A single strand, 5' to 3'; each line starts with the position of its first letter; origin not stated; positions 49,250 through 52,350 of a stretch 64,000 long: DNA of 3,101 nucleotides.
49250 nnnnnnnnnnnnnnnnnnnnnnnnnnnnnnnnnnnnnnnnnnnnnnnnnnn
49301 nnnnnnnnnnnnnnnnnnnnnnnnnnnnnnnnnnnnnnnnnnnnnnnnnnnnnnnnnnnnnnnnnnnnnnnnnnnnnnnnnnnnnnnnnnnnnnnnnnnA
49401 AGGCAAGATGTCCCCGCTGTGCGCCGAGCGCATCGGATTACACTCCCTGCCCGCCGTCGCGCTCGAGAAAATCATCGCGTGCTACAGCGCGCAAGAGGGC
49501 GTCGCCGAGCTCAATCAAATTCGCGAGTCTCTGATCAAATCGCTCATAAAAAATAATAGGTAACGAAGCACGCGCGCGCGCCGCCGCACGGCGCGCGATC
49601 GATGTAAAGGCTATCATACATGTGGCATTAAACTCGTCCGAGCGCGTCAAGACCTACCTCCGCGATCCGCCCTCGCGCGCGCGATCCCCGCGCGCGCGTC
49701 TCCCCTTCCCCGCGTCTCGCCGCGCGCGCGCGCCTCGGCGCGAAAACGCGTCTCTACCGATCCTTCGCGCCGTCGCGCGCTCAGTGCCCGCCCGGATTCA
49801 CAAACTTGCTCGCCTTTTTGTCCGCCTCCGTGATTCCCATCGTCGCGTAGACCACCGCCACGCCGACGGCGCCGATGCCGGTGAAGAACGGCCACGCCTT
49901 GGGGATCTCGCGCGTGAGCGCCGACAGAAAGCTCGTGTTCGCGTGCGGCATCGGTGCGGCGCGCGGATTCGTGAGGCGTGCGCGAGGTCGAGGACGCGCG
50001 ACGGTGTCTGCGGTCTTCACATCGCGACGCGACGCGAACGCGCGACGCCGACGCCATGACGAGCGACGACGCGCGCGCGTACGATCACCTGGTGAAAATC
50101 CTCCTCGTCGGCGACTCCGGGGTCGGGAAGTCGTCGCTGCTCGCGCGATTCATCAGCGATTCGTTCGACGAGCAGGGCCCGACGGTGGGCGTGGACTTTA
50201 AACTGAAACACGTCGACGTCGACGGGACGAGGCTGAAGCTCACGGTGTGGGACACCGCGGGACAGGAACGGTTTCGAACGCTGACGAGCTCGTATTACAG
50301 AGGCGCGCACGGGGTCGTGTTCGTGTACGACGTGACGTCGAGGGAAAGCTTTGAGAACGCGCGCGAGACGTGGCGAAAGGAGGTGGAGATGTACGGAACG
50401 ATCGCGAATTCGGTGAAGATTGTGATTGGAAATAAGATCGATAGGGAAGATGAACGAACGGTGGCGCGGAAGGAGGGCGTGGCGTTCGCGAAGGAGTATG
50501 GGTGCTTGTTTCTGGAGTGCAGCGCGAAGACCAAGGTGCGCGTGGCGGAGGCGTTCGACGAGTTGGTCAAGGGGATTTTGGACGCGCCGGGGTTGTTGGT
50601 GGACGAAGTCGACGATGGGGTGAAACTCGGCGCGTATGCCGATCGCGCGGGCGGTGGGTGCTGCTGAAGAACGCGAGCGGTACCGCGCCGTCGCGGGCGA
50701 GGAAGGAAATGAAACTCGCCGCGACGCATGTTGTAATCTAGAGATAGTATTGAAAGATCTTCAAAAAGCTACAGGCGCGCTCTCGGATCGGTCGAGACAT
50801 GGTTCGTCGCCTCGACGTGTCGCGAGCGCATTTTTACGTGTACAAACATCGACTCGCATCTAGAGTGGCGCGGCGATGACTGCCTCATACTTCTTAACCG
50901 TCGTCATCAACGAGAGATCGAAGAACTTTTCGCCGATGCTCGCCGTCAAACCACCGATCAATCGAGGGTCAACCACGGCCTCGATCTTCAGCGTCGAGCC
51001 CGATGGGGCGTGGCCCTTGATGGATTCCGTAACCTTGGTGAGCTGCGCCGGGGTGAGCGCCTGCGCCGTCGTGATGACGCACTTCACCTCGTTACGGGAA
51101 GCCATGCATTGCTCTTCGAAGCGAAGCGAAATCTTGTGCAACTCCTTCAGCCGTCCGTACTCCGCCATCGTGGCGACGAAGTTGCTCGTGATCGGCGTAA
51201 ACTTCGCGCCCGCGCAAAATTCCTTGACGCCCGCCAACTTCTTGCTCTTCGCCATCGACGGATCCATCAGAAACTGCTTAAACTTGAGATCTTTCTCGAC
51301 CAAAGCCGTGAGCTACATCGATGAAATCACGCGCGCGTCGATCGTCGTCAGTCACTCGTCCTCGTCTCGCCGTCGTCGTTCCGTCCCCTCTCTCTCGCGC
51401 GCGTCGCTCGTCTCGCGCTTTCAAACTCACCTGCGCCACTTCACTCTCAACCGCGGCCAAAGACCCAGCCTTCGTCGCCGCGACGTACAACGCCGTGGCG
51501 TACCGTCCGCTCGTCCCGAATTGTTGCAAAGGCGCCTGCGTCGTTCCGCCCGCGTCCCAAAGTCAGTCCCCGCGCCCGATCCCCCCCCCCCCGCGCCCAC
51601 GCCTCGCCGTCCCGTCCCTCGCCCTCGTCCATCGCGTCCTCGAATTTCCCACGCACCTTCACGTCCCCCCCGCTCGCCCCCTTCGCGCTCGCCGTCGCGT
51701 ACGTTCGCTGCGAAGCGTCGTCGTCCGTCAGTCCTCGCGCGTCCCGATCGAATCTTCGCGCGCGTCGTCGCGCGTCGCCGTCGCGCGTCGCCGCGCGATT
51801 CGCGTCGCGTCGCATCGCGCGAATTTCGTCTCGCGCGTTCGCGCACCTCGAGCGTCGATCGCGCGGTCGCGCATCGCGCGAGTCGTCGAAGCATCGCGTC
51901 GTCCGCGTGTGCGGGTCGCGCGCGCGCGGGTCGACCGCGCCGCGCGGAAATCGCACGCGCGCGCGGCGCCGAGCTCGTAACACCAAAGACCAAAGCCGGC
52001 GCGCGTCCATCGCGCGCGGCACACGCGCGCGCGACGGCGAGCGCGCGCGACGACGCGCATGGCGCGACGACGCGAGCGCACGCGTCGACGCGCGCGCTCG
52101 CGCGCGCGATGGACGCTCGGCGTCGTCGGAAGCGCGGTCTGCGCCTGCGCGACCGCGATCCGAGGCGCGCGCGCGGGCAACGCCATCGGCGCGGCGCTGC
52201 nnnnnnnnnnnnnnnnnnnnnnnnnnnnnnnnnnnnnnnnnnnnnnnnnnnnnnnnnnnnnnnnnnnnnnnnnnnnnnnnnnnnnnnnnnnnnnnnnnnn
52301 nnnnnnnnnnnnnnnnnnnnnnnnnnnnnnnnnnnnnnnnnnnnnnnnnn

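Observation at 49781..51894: Two mitochondrial ATP synthase subunit genes lie 0.9 kb apart: a 3-exon OSCP gene and a candidate plant-type 6 kDa subunit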

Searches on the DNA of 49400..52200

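Call 83: search_rna_families(source=window, start=49400, end=52200, threshold=evalue, max_evalue=1)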
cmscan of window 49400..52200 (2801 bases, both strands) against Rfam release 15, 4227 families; matches with E-value up to 1: 1.
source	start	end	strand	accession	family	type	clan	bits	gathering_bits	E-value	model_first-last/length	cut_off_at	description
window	49987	50050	-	RF04028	mir-7948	Gene; miRNA;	-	20.9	82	0.51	1-63/63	no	mir-7948 microRNA precursor family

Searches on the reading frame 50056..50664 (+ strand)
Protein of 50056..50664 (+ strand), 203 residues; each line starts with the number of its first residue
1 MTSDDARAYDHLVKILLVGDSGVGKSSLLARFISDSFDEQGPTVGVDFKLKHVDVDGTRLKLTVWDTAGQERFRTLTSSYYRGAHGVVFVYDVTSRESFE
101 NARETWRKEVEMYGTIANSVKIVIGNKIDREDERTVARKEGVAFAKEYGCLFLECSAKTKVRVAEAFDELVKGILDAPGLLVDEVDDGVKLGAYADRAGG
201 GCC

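Call 7: search_protein_families(library=pfam, max_evalue=1, proteins=[window:50056-50664:+])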
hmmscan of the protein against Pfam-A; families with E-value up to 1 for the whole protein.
seq(203 aa): 27 families (the best 25 are shown)
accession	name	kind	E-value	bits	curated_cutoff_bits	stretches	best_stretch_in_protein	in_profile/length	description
PF00071.28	Ras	-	4e-57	192.8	21.6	1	14-175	1-161/162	Ras family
PF08477.19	Roc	-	9.2e-33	113.4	27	1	14-129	1-119/119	Ras of Complex, Roc, domain of DAPkinase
PF00025.27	Arf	-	5.7e-20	71.9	22.3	1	10-172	12-172/174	ADP-ribosylation factor family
PF04670.18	Gtr1_RagA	-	3.5e-08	33.6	22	1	14-134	1-127/232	Gtr1/RagA G protein conserved region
PF00009.33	GTP_EFTU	-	9.9e-07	29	26.5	1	45-171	54-183/188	Elongation factor Tu GTP binding domain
PF01926.29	MMR_HSR1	-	1.1e-06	29.1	21.9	1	14-104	1-94/113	50S ribosome-binding GTPase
PF03193.22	RsgA_GTPase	-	0.00022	21.5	30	1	15-35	109-129/174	RsgA GTPase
PF09439.16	SRPRB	-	0.0023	17.8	25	1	14-95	5-84/178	Signal recognition particle receptor beta subunit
PF13191.12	AAA_16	-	0.0025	18.7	32.6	1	15-41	27-52/167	AAA ATPase domain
PF00735.24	Septin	-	0.0053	16.5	26.2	1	14-69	6-71/280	Septin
PF13401.12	AAA_22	-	0.012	16.4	27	1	15-35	8-28/130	AAA domain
PF13555.12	AAA_29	-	0.014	15.6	27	1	15-29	25-39/61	P-loop containing region of AAA domain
PF13479.12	AAA_24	-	0.02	15.2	27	1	13-39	3-23/195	AAA domain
PF00005.33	ABC_tran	-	0.027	15.5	25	1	15-41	14-40/137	ABC transporter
PF05729.18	NACHT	-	0.038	14.3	26.7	1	15-40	3-28/167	NACHT domain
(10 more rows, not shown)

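Call 56: search_solved_structures(query=window:50056-50664:+, max_evalue=1e-30)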
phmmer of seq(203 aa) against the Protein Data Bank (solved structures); distinct sequences matched with E-value up to 1e-30: 160 (the best 60 are shown).
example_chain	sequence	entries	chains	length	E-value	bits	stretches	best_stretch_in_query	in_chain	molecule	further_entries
1x3s_A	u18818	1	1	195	1.8e-55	191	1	13-184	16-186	Ras-related protein Rab-18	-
5szk_B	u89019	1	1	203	1.2e-50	175.3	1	6-203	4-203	Ras-related protein Rab-1B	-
5szh_B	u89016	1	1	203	6.8e-50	172.8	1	8-203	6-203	Ras-related protein Rab-1B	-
6zsi_A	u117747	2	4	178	9.1e-50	172.4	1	6-174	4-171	Ras-related protein Rab-8A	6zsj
4lhx_A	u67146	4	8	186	1e-49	172.2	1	6-174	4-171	Ras-related protein Rab-8A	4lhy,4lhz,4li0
5szi_A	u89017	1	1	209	1.3e-49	171.9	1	6-174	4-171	Ras-related protein Rab-8A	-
2fu5_C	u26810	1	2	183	1.3e-49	171.9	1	6-174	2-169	Ras-related protein Rab-8A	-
7bwt_B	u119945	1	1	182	1.5e-49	171.6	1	6-174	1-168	Ras-related protein Rab-8A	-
9mhf_E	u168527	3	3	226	4.4e-49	170.1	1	8-203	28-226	Ras-related protein Rab-1A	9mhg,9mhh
2rhd_A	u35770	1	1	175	4.8e-49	170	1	8-170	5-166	Small GTP binding protein rab1a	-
6rir_A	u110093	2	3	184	6.6e-49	169.5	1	5-174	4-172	Ras-related protein Rab-8A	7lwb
9ikq_A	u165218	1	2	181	1.1e-48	168.8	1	6-174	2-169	Ras-related protein Rab-8A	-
9m0o_D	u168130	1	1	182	1.2e-48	168.7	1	6-174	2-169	Ras-related protein Rab-8A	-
9rx4_E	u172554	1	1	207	1.2e-48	168.7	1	8-202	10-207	Ras-related protein Rab-1A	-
4i1o_A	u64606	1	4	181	1.3e-48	168.6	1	8-179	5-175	Ras-related protein Rab-1B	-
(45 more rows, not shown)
